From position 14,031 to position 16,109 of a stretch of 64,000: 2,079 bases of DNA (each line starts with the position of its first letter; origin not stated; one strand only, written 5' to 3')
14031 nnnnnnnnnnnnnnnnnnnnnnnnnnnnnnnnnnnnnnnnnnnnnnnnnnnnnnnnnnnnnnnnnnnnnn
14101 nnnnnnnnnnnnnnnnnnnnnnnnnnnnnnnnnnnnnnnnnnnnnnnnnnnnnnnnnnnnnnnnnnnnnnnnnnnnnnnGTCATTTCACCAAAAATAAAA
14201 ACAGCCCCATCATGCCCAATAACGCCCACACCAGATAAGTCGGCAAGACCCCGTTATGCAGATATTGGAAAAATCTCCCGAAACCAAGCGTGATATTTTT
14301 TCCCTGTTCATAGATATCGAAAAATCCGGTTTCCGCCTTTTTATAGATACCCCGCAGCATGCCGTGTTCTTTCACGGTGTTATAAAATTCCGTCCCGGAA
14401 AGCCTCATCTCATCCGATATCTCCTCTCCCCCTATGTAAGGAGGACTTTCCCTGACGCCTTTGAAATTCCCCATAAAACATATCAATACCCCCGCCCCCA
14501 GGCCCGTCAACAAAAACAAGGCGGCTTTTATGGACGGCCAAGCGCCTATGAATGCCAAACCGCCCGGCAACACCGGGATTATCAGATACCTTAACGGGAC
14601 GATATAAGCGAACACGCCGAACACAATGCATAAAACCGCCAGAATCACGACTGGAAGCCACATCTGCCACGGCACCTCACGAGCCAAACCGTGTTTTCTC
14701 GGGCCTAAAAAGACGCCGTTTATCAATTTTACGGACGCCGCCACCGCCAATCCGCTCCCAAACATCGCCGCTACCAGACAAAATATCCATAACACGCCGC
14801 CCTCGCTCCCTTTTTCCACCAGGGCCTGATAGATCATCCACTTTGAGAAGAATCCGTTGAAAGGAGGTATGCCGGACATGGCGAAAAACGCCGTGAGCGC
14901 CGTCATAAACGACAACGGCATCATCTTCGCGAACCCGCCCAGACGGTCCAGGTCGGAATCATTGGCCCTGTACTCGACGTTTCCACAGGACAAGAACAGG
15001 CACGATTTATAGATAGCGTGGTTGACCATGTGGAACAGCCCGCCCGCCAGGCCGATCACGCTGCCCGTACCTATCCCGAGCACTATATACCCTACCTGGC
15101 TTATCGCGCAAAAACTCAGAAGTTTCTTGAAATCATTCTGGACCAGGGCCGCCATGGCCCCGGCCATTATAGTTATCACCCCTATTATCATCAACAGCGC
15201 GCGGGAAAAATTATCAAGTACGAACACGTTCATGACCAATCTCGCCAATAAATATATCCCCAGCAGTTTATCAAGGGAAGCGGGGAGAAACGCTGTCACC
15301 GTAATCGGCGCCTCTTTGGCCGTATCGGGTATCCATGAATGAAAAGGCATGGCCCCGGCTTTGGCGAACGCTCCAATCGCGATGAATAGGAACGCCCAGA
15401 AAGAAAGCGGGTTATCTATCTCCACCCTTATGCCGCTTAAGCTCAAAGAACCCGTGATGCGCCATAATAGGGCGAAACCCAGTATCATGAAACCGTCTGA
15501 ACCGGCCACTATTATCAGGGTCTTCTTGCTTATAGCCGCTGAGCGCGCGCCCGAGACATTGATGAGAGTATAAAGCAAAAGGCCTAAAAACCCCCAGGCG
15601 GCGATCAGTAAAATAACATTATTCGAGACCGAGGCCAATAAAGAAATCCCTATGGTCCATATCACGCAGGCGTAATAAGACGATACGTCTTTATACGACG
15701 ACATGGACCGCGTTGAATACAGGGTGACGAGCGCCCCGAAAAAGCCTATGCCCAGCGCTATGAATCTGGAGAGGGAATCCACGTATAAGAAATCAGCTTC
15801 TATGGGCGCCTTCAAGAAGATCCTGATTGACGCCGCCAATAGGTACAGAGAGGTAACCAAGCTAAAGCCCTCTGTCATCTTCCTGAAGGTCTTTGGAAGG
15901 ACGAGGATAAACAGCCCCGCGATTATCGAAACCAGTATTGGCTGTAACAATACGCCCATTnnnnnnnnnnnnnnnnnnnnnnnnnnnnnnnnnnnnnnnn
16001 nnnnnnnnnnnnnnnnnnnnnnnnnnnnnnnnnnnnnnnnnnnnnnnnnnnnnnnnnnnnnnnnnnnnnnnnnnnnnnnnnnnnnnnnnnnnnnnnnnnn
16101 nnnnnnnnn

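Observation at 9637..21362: Mrp-coupled group 4 [NiFe]-hydrogenase carrying an AsrAB/sulfhydrogenase-like NAD(P)H module: possible NAD(P)H-linked, ion-translocating hydrogenase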

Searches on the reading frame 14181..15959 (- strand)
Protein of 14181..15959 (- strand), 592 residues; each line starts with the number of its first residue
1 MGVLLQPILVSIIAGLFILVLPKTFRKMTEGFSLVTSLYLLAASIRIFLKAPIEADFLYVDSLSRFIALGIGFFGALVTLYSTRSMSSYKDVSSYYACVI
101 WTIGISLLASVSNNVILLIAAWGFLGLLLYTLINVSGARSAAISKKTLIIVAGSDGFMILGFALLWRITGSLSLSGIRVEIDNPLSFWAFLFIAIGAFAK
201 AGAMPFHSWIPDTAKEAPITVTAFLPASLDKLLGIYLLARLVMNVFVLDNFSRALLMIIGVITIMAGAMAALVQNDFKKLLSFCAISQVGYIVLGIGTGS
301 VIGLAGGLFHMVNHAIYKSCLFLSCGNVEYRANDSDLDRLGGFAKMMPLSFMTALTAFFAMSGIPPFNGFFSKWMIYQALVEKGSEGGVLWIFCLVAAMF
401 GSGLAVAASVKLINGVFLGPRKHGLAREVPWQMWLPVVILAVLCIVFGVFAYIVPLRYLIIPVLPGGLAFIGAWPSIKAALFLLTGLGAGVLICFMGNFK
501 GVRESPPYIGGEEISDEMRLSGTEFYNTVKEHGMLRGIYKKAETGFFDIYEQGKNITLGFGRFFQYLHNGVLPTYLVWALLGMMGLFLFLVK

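Call 5: search_protein_families(library=pfam, proteins=[window:14181-15959:-], max_evalue=0.01)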
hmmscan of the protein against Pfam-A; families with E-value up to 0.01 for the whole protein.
window:14181-15959:- (592 aa): 1 family
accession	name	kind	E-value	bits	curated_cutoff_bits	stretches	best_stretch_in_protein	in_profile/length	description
PF00361.26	Proton_antipo_M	-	1.6e-55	188.8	21.5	1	112-397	1-290/294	NADH:quinone oxidoreductase/Mrp antiporter, TM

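Call 9: search_protein_families(library=ncbifam, proteins=[window:14181-15959:-], max_evalue=0.001)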
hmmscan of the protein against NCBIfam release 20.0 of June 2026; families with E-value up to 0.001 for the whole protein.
window:14181-15959:- (592 aa): 73 families (the best 25 are shown)
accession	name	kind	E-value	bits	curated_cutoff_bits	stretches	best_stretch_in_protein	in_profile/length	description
NF006419.0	PRK08668.1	equivalog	1.2e-66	225.8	617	1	7-587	7-609/613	NADH dehydrogenase subunit M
NF009288.0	PRK12648.1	equivalog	5e-65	220.2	1104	1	58-453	72-473/954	monovalent cation/H+ antiporter subunit A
NF009289.0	PRK12649.1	equivalog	1e-63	215.9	1117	1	51-466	70-499/789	putative monovalent cation/H+ antiporter subunit A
NF009287.0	PRK12647.1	equivalog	4.3e-61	207.4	937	1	58-454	72-470/773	putative monovalent cation/H+ antiporter subunit A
NF009290.0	PRK12650.1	equivalog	1.2e-60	205.5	980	1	58-452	77-473/966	DUF4040 family protein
NF006240.0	PRK08376.1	subfamily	1.1e-59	202.8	662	1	52-462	81-502/521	putative monovalent cation/H+ antiporter subunit D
NF005141.0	PRK06590.1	equivalog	1.3e-59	202.7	556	1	58-590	77-609/615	NADH-quinone oxidoreductase subunit L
NF005086.0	PRK06521.1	equivalog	1.9e-59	201.7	667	1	14-454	21-495/669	hydrogenase 4 subunit B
NF009310.0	PRK12668.1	equivalog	1.4e-58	199.1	564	1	4-452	6-435/584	Na(+)/H(+) antiporter subunit D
TIGR00940.1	2a6301s01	subfamily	3e-58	197.8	920.45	1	58-454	71-492/793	monovalent cation:proton antiporter subunit A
NF005097.0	PRK06525.1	equivalog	1.2e-57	195.7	430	1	58-452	72-476/480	hydrogenase 4 subunit D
NF009285.0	PRK12645.1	equivalog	3.8e-57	194.1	1028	1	8-454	24-496/804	Na+/H+ antiporter subunit A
TIGR01974.1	NDH_I_L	subfamily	4.4e-54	184.4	407.5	1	58-452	78-480/630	NADH-quinone oxidoreductase subunit L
NF009284.0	PRK12644.1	equivalog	2e-50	171.8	962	1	58-453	70-473/975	Na+/H+ antiporter subunit A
NF004920.0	PRK06277.1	equivalog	1.4e-46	159.3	578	1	64-454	74-464/478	energy conserving hydrogenase EhbF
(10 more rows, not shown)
